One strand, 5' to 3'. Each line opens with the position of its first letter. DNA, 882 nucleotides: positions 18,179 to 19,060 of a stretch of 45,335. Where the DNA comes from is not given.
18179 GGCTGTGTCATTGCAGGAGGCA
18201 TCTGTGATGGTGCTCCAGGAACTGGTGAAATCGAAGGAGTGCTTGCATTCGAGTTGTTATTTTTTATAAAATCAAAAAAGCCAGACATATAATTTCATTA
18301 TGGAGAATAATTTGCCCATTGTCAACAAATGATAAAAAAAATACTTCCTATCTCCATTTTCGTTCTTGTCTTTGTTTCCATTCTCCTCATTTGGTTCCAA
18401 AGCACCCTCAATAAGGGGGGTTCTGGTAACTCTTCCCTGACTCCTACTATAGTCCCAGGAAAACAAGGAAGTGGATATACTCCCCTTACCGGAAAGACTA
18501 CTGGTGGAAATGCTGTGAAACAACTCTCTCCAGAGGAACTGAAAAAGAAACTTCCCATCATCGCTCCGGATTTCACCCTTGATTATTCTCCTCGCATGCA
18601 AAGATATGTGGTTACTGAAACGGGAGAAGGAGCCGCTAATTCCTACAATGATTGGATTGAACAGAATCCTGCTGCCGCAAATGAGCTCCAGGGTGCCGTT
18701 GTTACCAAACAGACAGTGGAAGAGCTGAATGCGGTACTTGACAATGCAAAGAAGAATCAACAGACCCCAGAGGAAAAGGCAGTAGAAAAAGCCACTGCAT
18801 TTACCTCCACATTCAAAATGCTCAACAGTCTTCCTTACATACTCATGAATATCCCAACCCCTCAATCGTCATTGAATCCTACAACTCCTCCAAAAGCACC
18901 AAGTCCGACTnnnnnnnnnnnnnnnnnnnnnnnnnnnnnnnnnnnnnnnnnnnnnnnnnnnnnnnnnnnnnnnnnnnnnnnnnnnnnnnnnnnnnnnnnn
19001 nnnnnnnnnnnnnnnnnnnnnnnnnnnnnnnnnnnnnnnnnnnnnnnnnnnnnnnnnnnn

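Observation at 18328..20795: A 583-bp perfect direct repeat gives two adjacent hydrolase genes a nucleotide-identical 5' module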

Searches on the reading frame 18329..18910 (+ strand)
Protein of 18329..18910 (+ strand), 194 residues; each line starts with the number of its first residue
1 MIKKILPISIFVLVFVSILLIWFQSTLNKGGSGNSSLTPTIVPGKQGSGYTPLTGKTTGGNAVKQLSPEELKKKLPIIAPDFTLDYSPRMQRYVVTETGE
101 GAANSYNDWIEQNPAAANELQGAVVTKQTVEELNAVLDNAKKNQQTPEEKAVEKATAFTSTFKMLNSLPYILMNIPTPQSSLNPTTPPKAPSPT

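Call 10: find_homologous_proteins(query=window:18329-18910:+, max_evalue=0.001)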
Query seq(194 aa) (194 aa): 1 proteins with E <= 0.001 among 229 candidates.
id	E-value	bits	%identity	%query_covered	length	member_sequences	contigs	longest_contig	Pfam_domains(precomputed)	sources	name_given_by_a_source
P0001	1.4e-46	177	52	89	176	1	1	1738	-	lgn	-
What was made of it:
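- Tried and rejected: With the N-module it found only one protein (call 10), although relatives exist.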

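Call 12: find_encoding_contigs(protein=P0001, flank=10000)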
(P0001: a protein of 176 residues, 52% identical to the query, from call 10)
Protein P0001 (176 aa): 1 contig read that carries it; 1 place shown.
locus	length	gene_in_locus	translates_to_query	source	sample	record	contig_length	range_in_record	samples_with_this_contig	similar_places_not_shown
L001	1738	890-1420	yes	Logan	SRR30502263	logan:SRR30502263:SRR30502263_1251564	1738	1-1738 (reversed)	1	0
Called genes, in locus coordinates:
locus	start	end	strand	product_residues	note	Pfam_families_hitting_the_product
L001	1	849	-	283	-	?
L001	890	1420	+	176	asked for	-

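Call 48: search_protein_representatives(alignment_id=A2)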
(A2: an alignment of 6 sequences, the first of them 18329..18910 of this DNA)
Query: 6 sequences, 168 profile positions. Proteins with E-value up to 0.001 (for the whole library): 33; up to 1e-10: 9; up to 1e-30: 6. The best 33 are listed.
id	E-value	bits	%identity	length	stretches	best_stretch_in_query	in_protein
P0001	4.9e-73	260.3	-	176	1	2-153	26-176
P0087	1.5e-57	209.9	-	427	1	1-165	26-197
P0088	2.2e-54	199.6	-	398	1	3-156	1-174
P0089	9.5e-52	191.1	-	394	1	3-167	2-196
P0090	3.7e-48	179.4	-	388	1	2-166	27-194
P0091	7.2e-31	123.1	-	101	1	4-92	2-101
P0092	3.1e-29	117.8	-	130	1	67-162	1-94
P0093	4.1e-13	65.4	-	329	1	4-166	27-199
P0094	6.7e-12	61.4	-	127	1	6-85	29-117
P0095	3.1e-09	52.8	-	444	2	28-107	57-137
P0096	9.9e-09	51.1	-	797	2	43-91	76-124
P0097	4.5e-08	49.0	-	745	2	44-153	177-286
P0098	7.8e-08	48.2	-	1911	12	3-62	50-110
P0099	1.6e-07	47.2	-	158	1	44-114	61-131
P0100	2.2e-07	46.7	-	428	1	48-153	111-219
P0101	7.8e-07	44.9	-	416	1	21-129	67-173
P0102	7.9e-07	44.9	-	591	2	44-102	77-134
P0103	9.9e-07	44.6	-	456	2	34-92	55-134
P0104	2.7e-06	43.2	-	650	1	28-166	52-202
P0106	6.7e-06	41.9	-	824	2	20-91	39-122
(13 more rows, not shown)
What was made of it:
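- Tried and rejected: The exhaustive HMMER search was needed (call 48).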

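Call 50: search_protein_families(library=pfam, proteins=[P0093, P0095, P0096, P0097, P0100, P0101, P0102, P0103, P0104, P0106], max_evalue=0.001)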
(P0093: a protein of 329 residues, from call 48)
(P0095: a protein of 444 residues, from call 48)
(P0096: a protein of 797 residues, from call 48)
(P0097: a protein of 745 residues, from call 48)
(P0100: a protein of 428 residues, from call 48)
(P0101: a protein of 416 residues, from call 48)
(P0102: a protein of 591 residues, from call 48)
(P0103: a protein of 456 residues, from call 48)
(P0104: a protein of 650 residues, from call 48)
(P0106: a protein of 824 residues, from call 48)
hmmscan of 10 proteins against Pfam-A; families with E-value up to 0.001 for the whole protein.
P0093 (329 aa): 0 families

P0095 (444 aa): 1 family
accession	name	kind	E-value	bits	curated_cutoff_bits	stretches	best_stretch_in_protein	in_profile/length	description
PF13529.12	Peptidase_C39_2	-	6.3e-05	24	24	1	288-418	5-142/143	Peptidase_C39 like family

P0096 (797 aa): 1 family
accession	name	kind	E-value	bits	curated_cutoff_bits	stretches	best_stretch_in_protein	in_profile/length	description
PF13539.11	Peptidase_M15_4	-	1.5e-14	54.7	25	1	732-792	5-70/70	D-alanyl-D-alanine carboxypeptidase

P0097 (745 aa): 1 family
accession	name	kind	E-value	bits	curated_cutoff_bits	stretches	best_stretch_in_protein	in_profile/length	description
PF05257.22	CHAP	-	2.7e-10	41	26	1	637-720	5-81/81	CHAP domain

P0100 (428 aa): 1 family
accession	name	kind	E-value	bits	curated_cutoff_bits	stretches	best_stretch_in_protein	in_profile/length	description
PF13529.12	Peptidase_C39_2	-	7.8e-07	30.2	24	1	280-400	12-143/143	Peptidase_C39 like family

P0101 (416 aa): 1 family
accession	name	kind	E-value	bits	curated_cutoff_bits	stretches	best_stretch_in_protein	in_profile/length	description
PF13529.12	Peptidase_C39_2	-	9.4e-06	26.7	24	1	245-388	5-143/143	Peptidase_C39 like family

P0102 (591 aa): 1 family
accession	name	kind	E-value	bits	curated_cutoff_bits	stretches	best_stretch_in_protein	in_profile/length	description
PF05257.22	CHAP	-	5e-08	33.8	26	1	477-566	4-81/81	CHAP domain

P0103 (456 aa): 0 families

P0104 (650 aa): 0 families

P0106 (824 aa): 0 families

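Call 56: find_encoding_contigs(protein=P0089, flank=8000)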
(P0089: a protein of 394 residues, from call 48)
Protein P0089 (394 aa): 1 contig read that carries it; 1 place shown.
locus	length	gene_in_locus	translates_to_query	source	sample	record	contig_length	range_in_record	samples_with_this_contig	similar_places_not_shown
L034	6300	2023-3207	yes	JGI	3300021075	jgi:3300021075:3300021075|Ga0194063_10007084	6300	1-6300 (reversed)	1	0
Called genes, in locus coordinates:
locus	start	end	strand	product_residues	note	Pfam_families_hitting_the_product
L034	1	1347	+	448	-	?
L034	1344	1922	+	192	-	-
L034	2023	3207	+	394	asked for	-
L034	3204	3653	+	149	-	-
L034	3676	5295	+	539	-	-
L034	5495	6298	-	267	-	?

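Call 57: find_encoding_contigs(protein=P0090, flank=8000)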
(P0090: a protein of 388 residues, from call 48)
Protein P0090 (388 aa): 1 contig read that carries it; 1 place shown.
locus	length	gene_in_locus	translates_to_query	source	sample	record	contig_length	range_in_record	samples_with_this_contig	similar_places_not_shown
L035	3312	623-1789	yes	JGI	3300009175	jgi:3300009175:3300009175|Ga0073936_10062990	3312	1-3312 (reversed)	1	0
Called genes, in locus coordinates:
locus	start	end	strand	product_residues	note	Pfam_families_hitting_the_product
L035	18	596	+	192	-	-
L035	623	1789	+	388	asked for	PF13529:Peptidase_C39_2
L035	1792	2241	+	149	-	-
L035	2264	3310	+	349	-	?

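Call 77: predict_structure(alignment_id=A4)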
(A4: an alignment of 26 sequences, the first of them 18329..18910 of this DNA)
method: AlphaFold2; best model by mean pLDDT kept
length: 194 residues; sequences in the alignment: 26
mean_pLDDT: 78.4   pTM: 0.47
mean pLDDT of the five models: 78.4, 78.2, 76.7, 76.3, 76.0
residues with pLDDT >= 90: 84; 70-90: 56; 50-70: 23; < 50: 31
segments of 3 or more residues with pLDDT < 50: 31-35, 39-61
pLDDT, mean of each block of 10 residues (from residue 1): 64 89 70 46 43 44 72 93 96 95 94 92 96 93 87 92 87 71 68 76
secondary structure, 60 per line:
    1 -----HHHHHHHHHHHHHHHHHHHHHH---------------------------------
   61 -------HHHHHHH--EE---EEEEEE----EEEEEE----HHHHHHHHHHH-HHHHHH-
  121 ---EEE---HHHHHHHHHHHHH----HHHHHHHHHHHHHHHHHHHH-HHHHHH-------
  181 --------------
elements in order: H6-27 H68-74 E82-87 E92-97 H102-112 H114-119 E124-126 H130-142 H147-166 H168-173

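Call 82: fold_search(model_id=the predicted structure, library=pdb)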
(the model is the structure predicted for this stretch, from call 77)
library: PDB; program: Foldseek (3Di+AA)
matches with E <= 10: 178; with E <= 0.001: 0
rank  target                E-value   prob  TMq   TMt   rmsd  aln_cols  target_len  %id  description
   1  8xjf                  4.6e-01  0.11  0.15  0.14   9.9        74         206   14  Crystal structure of Arabidopsis N-amino acetyltransferase 2 bound to HEPES, Acetyl CoA, GABA, and glycerol (released 2024-12-25)
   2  2fe7_A                6.4e-01  0.07  0.14  0.17  10.9        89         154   12  The crystal structure of a probable N-acetyltransferase from Pseudomonas aeruginosa (released 2006-01-24)
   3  2fe7_B                7.9e-01  0.07  0.14  0.15  10.8        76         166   13  The crystal structure of a probable N-acetyltransferase from Pseudomonas aeruginosa (released 2006-01-24)
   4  8hhj_A                8.4e-01  0.14  0.17  0.28   6.5        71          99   17  Crystal structure of the MafB2-CTMGI-2B16B6/MafI2MGI-2B16B6 complex (released 2023-11-15)
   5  2bkq_B                9.0e-01  0.13  0.17  0.17   8.1        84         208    8  NEDD8 protease (released 2005-02-21)
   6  2bkq_D                1.3e+00  0.11  0.18  0.17   8.3        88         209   12  NEDD8 protease (released 2005-02-21)
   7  2bkq_C                1.3e+00  0.10  0.17  0.16   6.4        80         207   10  NEDD8 protease (released 2005-02-21)
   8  6kxn_A                1.6e+00  0.04  0.11  0.06  14.4        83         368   12  Crystal structure of W50A mutant of Chitiniphilus shinanonensis chitinase ChiL (CsChiL) complexed with N,N'-diacetylch (released 2020-09-16)
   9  9jr1_E                1.8e+00  0.14  0.15  0.08   5.6        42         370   17  Crystal structure of CtpA from Helicobacter pylori (released 2025-10-01)
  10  3gku_A                1.8e+00  0.07  0.16  0.15  12.4       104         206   10  Crystal structure of a probable RNA-binding protein from Clostridium symbiosum ATCC 14940 (released 2009-03-31)
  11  2kzf_MODEL_1_A        2.0e+00  0.05  0.13  0.20   9.3        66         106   14  Solution NMR structure of the thermotoga maritima protein TM0855 a putative ribosome binding factor A (released 2010-08-11)
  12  8rmz                  2.1e+00  0.05  0.14  0.13  10.6        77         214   13  Apoform of spermine/spermidine acetyl transferase (AtSSAT) from A. thaliana (released 2025-01-29)
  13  2eui_E                2.1e+00  0.03  0.13  0.15  13.5       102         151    7  Crystal structure of a probable acetyltransferase (released 2005-12-06)
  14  5lm9                  2.3e+00  0.07  0.18  0.13   6.4        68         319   13  Structure of E. coli NusA (released 2017-04-05)
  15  8xbn_C                2.3e+00  0.03  0.14  0.13  15.1       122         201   13  Crystal structure of Arabidopsis N-amino acetyltransferase NATA1 bound to CoA and HEPES (released 2024-12-11)
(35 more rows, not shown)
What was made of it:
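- Tried and rejected: Foldseek gave nothing credible (best E 0.46, prob 0.14 or less; call 82).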
